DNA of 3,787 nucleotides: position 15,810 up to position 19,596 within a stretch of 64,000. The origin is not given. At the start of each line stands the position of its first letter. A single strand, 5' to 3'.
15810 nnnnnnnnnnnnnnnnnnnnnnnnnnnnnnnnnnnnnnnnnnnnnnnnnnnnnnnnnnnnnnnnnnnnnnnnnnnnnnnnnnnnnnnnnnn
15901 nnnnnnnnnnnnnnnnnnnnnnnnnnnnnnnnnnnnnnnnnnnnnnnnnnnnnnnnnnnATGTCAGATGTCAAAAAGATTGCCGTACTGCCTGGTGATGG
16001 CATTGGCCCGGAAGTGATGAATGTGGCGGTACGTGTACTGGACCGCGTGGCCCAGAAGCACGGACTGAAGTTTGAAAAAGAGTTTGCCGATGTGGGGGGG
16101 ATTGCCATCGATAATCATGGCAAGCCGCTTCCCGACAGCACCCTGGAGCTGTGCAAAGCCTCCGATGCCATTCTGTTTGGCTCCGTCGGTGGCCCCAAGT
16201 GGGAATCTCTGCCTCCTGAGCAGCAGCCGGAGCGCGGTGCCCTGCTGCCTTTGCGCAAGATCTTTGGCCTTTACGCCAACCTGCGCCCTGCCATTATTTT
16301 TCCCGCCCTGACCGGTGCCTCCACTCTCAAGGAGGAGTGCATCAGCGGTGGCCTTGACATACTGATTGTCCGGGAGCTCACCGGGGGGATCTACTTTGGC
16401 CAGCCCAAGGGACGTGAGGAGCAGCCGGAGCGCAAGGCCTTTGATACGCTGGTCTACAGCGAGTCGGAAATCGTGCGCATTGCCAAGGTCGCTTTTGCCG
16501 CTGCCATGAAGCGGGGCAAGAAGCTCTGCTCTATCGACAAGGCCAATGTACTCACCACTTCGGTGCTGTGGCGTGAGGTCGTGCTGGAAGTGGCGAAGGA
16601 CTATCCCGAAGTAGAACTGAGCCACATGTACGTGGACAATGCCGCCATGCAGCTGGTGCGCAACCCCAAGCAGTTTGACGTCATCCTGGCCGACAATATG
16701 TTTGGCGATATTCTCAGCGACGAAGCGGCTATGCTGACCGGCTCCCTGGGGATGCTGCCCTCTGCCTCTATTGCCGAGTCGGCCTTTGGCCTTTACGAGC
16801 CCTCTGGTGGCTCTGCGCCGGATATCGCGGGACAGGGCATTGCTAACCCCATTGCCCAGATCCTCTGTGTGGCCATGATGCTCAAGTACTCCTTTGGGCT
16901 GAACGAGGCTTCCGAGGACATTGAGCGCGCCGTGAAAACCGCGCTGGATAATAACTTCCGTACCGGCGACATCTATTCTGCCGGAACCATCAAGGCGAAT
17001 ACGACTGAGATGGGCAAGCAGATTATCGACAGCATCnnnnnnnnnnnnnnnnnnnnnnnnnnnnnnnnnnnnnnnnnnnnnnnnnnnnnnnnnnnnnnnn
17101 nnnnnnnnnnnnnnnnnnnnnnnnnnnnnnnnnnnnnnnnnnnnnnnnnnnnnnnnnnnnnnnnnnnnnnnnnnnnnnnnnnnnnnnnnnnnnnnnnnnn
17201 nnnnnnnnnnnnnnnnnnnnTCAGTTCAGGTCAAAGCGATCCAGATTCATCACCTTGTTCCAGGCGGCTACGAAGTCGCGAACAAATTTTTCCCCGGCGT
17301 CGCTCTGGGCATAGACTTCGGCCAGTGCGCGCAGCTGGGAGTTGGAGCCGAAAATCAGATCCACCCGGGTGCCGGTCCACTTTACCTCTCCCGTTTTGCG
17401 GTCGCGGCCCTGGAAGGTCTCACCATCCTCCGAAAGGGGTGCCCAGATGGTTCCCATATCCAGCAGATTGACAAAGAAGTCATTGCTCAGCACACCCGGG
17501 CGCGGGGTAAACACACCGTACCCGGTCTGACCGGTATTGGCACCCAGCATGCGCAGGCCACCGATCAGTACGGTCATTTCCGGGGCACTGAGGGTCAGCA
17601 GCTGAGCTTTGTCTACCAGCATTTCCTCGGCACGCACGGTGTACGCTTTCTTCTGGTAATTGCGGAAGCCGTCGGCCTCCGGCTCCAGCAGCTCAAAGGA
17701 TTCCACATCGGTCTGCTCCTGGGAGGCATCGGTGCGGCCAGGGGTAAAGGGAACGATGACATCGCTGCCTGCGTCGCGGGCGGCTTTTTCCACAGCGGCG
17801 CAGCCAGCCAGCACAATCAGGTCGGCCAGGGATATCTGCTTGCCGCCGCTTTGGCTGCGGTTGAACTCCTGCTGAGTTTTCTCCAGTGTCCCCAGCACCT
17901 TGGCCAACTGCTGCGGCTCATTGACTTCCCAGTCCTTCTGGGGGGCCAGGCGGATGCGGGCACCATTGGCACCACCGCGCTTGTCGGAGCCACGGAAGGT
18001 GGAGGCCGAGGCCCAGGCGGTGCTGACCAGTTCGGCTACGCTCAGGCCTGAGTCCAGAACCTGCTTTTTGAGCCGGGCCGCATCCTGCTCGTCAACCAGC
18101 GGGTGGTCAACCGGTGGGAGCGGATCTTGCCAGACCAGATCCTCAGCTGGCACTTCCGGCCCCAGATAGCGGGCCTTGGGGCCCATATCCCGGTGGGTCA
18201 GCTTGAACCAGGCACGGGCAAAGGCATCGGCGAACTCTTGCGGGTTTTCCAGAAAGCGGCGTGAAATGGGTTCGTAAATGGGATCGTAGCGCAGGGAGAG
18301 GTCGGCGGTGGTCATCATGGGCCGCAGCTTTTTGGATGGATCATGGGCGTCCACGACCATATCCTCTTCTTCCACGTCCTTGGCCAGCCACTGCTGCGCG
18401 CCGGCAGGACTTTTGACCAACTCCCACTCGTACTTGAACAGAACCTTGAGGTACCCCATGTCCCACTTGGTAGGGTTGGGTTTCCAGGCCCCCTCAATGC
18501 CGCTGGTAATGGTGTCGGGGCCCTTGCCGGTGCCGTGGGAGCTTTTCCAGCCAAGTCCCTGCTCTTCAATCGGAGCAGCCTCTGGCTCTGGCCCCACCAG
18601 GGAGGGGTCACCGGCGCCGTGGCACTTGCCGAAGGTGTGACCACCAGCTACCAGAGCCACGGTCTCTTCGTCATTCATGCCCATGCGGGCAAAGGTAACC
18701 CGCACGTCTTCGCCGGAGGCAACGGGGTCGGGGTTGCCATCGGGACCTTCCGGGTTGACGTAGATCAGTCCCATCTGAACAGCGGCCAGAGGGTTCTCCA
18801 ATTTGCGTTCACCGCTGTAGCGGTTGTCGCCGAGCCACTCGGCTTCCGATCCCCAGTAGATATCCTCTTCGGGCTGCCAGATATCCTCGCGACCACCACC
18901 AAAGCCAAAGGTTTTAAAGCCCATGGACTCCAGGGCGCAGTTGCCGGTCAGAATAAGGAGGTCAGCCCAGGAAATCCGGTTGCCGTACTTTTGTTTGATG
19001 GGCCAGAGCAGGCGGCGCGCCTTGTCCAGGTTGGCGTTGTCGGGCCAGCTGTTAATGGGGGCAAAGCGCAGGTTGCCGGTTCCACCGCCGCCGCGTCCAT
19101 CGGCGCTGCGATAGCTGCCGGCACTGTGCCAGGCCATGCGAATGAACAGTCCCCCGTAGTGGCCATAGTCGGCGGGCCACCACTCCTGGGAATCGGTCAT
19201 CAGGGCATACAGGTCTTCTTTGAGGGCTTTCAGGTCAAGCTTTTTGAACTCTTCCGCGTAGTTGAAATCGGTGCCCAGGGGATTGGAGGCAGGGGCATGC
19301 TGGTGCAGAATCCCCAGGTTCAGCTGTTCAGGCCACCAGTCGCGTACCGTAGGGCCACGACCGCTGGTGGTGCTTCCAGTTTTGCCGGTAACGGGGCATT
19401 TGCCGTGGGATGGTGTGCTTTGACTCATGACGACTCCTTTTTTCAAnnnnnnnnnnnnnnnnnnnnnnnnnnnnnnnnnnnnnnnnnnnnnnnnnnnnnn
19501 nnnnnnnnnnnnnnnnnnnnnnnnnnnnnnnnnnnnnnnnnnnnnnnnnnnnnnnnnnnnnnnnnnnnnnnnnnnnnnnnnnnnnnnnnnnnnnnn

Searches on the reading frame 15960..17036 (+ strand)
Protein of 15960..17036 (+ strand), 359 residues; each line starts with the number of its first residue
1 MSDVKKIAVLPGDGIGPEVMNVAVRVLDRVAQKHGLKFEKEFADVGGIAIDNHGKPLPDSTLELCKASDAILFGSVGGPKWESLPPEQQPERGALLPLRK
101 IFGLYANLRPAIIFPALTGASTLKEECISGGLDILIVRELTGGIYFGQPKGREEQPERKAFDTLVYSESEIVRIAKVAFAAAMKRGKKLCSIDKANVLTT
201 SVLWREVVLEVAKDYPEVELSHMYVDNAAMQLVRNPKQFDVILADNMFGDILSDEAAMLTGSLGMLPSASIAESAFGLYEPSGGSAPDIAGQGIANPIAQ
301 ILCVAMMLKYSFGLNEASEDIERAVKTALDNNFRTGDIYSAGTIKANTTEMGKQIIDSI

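Call 5: search_protein_families(library=ncbifam, proteins=[window:15960-17036:+], max_evalue=0.01)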
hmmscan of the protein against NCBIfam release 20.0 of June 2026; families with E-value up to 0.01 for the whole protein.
window:15960-17036:+ (359 aa): 16 families
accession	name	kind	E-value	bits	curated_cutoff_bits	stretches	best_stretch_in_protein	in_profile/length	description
TIGR00169.1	leuB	equivalog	3.2e-157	523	353.2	1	6-355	1-349/349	3-isopropylmalate dehydrogenase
TIGR02088.1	LEU3_arch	subfamily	1.5e-88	297.2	409.8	1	7-355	1-323/324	isopropylmalate/isohomocitrate dehydrogenases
NF002898.0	PRK03437.1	equivalog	7.8e-83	278.6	393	1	4-358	4-344/347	3-isopropylmalate dehydrogenase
NF040626.1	AksF2_Meth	equivalog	9.9e-80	268.3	540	1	5-358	2-329/333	homoisocitrate dehydrogenase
NF040619.1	AksF_Meth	equivalog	6.7e-79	265.4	500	1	5-345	2-335/343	homoisocitrate dehydrogenase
TIGR02089.1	TTC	equivalog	2.4e-76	256.9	470.4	1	6-358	5-351/352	tartrate dehydrogenase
NF006529.0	PRK08997.1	equivalog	4e-70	236.4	510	1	5-357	4-333/335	isocitrate dehydrogenase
NF006048.0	PRK08194.1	equivalog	2.7e-66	224.1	501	1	5-357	4-347/352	tartrate dehydrogenase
NF040855.1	iso_homocit_dh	equivalog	2.3e-62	211.3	680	1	6-359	3-319/345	isocitrate--homoisocitrate dehydrogenase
NF006673.0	PRK09222.1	equivalog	3e-58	198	509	1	2-358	2-340/482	NADP-dependent isocitrate dehydrogenase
TIGR00175.1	mito_nad_idh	equivalog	4.4e-49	167.4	432.4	1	5-357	4-332/334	isocitrate dehydrogenase (NAD(+))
TIGR02924.1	ICDH_alpha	equivalog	2.5e-46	158.8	561.35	1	6-358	2-336/473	isocitrate dehydrogenase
NF005036.0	PRK06451.1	equivalog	6.8e-31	107.4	484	1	9-358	28-407/412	NADP-dependent isocitrate dehydrogenase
TIGR00183.1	prok_nadp_idh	equivalog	9.4e-30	103.8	567.3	2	175-358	234-415/417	isocitrate dehydrogenase (NADP(+))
NF005425.0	PRK07006.1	equivalog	5.5e-22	78.1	490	2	185-357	244-414/416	NADP-dependent isocitrate dehydrogenase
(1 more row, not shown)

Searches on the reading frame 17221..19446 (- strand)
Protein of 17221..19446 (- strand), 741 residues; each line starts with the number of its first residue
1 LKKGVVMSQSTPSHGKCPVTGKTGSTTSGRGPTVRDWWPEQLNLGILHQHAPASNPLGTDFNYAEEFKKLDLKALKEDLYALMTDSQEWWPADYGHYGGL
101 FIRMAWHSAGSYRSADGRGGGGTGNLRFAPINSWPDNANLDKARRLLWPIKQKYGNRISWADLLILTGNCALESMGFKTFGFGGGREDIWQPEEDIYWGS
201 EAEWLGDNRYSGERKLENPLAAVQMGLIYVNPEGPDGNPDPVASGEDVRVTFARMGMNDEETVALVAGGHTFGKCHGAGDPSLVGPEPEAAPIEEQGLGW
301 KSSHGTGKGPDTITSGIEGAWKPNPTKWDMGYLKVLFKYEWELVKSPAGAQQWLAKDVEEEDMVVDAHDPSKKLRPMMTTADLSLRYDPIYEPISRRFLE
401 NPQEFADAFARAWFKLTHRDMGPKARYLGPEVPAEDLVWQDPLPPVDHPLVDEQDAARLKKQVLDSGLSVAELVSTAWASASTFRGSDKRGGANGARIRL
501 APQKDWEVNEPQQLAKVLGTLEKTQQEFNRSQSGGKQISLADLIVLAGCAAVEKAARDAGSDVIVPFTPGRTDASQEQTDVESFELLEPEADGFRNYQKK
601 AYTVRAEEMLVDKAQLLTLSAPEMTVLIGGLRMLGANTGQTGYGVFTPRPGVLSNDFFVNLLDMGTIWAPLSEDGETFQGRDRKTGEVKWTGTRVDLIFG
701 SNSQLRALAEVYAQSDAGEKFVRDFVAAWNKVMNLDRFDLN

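Call 83: search_protein_families(library=pfam, proteins=[window:17221-19446:-], max_evalue=0.01)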
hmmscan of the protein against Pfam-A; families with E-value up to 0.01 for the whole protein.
window:17221-19446:- (741 aa): 1 family
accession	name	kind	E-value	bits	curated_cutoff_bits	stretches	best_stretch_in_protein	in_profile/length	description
PF00141.28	peroxidase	-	2.9e-71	240.5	27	2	92-400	10-236/237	Peroxidase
